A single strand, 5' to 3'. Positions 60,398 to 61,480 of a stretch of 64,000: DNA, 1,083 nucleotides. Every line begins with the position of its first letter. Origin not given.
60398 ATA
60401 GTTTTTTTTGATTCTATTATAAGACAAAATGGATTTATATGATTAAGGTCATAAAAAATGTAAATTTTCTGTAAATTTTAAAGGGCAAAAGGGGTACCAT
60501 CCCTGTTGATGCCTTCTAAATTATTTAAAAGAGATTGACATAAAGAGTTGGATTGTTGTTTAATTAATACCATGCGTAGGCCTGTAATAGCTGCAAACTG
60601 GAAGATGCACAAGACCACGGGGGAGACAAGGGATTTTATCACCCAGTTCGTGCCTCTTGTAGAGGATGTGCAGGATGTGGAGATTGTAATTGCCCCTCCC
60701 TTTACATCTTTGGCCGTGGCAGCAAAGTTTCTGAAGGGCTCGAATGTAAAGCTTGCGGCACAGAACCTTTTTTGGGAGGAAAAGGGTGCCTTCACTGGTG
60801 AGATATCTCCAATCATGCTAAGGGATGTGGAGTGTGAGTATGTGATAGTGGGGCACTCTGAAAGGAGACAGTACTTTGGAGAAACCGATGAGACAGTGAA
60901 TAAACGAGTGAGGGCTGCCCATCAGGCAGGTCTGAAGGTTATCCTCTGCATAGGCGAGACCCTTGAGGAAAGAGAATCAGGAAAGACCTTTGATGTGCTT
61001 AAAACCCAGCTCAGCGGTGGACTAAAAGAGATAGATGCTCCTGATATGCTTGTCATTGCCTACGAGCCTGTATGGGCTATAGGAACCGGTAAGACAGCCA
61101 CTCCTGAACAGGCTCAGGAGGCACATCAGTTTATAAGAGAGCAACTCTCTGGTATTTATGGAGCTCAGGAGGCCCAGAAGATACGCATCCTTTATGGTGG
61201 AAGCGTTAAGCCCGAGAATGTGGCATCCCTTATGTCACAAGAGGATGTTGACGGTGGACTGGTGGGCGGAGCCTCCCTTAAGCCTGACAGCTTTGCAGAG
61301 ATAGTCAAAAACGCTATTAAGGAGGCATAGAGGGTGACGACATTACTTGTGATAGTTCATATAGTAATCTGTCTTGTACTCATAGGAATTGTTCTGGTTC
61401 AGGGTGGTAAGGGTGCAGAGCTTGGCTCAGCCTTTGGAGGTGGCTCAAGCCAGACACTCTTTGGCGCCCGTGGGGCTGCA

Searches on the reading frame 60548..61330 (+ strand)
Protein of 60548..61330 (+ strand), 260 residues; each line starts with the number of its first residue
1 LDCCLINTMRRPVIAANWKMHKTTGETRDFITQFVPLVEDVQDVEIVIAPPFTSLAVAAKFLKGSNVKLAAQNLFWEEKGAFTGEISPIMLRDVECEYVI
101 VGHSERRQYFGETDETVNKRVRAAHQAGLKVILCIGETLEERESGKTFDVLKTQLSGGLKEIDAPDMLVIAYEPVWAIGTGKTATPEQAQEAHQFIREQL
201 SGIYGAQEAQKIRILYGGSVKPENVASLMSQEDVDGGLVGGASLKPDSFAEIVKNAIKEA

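Call 99: search_protein_families(library=pfam, max_evalue=0.01, proteins=[window:60548-61330:+])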
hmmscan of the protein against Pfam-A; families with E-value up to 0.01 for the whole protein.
window:60548-61330:+ (260 aa): 1 family
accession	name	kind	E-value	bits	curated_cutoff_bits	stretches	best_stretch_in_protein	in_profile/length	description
PF00121.24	TIM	-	1.5e-101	339.5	20.1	1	12-255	1-244/245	Triosephosphate isomerase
